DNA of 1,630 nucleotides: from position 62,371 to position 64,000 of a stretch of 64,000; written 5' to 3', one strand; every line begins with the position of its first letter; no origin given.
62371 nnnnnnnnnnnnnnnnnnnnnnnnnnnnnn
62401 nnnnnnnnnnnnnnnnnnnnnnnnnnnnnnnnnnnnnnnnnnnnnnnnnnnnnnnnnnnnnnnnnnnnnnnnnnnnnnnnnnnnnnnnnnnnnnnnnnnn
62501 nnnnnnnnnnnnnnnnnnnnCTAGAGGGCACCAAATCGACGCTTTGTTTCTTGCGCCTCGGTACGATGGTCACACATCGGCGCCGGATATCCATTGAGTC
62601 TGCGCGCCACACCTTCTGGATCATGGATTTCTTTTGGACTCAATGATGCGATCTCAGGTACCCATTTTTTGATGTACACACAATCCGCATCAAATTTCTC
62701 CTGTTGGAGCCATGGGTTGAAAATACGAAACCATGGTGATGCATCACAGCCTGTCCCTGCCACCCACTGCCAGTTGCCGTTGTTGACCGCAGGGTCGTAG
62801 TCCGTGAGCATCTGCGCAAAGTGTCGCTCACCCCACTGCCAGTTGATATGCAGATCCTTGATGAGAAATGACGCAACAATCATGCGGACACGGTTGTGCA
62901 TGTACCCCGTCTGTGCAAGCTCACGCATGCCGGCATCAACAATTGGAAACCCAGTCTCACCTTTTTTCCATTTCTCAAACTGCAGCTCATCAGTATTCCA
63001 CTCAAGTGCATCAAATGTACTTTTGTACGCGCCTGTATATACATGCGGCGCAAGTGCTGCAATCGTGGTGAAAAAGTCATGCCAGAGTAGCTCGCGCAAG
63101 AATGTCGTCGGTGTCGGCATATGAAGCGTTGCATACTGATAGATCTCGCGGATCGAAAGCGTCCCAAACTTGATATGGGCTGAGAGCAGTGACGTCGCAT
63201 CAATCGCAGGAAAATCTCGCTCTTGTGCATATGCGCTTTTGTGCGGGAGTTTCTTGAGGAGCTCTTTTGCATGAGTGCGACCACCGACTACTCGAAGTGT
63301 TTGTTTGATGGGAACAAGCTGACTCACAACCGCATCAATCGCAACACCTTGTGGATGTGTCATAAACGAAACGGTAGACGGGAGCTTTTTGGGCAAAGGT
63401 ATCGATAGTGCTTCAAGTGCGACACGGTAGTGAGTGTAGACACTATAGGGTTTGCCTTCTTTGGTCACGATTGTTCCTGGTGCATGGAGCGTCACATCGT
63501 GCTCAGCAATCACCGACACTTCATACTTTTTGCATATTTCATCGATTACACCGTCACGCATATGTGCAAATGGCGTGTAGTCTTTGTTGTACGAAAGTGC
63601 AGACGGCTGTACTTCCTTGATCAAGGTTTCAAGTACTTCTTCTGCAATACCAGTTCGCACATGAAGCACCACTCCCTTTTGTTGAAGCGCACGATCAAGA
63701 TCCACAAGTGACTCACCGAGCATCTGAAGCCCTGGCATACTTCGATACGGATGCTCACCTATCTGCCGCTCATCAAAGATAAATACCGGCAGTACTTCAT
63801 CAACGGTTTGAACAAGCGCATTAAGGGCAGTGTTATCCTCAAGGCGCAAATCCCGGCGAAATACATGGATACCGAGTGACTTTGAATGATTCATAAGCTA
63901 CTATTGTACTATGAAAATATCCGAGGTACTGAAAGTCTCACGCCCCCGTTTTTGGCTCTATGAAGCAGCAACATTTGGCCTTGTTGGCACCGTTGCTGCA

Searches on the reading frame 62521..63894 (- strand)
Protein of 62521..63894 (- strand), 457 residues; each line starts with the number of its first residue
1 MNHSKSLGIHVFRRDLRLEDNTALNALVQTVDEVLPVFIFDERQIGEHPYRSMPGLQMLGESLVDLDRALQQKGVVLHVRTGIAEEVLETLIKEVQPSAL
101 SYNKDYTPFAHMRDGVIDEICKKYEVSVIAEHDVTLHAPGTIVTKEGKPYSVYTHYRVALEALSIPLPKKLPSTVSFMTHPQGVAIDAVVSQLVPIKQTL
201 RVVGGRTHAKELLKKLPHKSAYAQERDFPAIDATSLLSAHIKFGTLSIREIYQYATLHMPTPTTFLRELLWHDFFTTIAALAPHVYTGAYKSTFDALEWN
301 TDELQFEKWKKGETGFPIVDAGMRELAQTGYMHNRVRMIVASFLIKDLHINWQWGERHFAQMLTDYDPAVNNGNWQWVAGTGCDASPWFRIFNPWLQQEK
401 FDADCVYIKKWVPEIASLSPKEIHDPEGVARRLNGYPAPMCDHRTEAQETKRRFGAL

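Call 89: find_encoding_contigs(protein=window:62521-63894:-, flank=10000, max_places=2)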
Protein window:62521-63894:- (457 aa): 6 contigs read that carry it; 2 places shown.
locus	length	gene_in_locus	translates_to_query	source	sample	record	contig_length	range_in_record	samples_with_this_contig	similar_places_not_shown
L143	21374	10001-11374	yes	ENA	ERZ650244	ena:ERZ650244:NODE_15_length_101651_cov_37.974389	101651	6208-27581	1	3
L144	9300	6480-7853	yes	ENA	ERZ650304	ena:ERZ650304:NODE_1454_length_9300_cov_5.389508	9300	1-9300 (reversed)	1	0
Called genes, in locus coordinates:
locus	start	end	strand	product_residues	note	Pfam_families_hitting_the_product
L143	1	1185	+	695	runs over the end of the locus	PF04851:ResIII, PF17757:UvrB_inter, PF27431:UvrB_3rd, PF00271:Helicase_C, PF12344:UvrB, PF02151:UVR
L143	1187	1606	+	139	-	PF00692:dUTPase, PF22769:DCD (weak)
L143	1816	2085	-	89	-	-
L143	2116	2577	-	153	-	-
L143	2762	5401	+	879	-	PF00005:ABC_tran (faint), PF02463:SMC_N (faint), PF13191:AAA_16 (faint), PF13476:AAA_23 (faint), PF13555:AAA_29 (faint), PF20703:nSTAND1 (faint), PF20720:nSTAND3 (faint), PF17760:UvrA_inter, +2 more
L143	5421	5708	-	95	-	-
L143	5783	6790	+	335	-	PF00348:polyprenyl_synt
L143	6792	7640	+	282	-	PF00494:SQS_PSY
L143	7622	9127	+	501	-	PF00070:Pyr_redox (faint), PF00890:FAD_binding_2 (faint), PF01266:DAO (weak), PF01593:Amino_oxidase, PF03486:HI0933_like (faint), PF07992:Pyr_redox_2 (weak), PF13450:NAD_binding_8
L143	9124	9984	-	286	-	PF01040:UbiA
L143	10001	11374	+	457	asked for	PF00875:DNA_photolyase, PF03441:FAD_binding_7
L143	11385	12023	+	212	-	PF00730:HhH-GPD, PF00633:HHH (faint)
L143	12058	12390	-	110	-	-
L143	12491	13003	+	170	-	PF20803:PaaX_M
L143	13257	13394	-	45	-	-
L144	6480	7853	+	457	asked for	PF00875:DNA_photolyase, PF03441:FAD_binding_7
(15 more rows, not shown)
